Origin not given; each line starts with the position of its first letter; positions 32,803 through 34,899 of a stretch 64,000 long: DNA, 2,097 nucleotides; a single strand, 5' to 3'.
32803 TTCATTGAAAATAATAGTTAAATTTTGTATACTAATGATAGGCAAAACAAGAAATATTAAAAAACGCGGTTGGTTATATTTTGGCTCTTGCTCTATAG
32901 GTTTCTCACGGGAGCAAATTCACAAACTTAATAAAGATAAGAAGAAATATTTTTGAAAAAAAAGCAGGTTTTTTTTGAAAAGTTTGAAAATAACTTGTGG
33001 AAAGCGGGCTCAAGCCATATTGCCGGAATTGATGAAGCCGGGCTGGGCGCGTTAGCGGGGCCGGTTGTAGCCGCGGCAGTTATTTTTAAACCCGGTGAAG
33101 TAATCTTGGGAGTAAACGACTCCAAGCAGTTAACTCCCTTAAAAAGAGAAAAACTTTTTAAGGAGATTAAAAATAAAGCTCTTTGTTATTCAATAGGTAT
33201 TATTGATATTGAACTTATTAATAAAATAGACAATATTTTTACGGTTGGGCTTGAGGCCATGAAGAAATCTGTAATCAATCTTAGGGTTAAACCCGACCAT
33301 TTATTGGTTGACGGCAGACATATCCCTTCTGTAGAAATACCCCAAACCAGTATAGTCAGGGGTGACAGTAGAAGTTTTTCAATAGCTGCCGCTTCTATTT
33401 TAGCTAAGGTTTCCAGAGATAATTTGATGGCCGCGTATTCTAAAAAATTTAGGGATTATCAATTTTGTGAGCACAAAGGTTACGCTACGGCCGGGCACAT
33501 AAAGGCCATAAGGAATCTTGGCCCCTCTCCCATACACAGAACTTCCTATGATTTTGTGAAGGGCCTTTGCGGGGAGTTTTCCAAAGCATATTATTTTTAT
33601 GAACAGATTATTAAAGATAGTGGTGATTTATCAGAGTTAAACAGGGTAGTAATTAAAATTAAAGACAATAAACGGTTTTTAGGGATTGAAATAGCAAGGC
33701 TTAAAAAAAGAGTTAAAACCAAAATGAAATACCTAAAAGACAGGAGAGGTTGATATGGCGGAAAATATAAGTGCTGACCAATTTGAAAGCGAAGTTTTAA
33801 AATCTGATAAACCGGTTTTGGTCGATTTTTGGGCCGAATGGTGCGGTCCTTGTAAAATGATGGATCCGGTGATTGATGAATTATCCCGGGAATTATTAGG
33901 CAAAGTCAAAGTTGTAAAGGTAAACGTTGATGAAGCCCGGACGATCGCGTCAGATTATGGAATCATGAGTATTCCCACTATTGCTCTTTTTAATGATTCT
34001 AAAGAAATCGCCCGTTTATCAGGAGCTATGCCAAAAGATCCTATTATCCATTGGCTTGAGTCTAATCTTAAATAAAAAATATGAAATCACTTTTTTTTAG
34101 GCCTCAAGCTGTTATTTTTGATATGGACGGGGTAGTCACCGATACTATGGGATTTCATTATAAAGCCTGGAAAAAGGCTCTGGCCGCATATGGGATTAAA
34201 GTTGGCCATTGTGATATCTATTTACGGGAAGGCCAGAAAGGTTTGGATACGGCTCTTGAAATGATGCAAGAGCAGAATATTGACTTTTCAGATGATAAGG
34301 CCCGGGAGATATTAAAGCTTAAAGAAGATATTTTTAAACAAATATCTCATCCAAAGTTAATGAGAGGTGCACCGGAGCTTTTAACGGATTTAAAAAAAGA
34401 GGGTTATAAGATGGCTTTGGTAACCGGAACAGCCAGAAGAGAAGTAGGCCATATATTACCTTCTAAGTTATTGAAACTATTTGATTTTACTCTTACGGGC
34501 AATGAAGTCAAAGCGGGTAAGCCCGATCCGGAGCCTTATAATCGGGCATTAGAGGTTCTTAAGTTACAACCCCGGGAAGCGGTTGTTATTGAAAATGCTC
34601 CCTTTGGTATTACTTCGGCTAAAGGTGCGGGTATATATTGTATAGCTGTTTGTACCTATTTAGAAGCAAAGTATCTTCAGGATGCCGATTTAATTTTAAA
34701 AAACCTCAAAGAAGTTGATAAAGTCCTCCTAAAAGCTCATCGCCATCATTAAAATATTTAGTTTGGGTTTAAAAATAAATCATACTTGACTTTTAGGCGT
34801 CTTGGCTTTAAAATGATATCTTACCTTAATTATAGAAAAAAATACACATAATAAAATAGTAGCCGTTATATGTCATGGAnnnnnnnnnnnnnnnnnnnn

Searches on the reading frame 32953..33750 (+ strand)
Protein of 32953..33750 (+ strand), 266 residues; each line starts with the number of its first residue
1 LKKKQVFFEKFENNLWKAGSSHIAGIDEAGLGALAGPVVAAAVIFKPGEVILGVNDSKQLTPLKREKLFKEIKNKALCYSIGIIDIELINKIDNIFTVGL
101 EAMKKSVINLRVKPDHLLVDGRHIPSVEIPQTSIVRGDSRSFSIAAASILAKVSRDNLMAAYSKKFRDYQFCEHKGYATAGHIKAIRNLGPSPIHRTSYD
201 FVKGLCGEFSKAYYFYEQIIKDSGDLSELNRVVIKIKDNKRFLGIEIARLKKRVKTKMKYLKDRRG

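Call 48: search_protein_families(library=pfam, proteins=[window:32953-33750:+], max_evalue=0.00001)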
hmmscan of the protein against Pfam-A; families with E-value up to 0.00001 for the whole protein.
window:32953-33750:+ (266 aa): 1 family
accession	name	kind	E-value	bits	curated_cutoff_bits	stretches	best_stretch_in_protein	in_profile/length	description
PF01351.25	RNase_HII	-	6.6e-37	127.8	25.8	1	24-199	1-196/199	Ribonuclease HII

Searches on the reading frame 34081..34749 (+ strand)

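Call 48: search_protein_families(library=pfam, proteins=[window:34081-34749:+], max_evalue=0.00001)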
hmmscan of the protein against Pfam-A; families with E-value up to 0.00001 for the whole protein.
window:34081-34749:+ (223 aa): 2 families
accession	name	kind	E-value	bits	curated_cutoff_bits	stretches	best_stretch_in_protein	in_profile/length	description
PF13419.12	HAD_2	-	3.2e-31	109.3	23.8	1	11-190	1-178/178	Haloacid dehalogenase-like hydrolase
PF00702.32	Hydrolase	-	5.4e-27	95.9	26.4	1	9-184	2-191/191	haloacid dehalogenase-like hydrolase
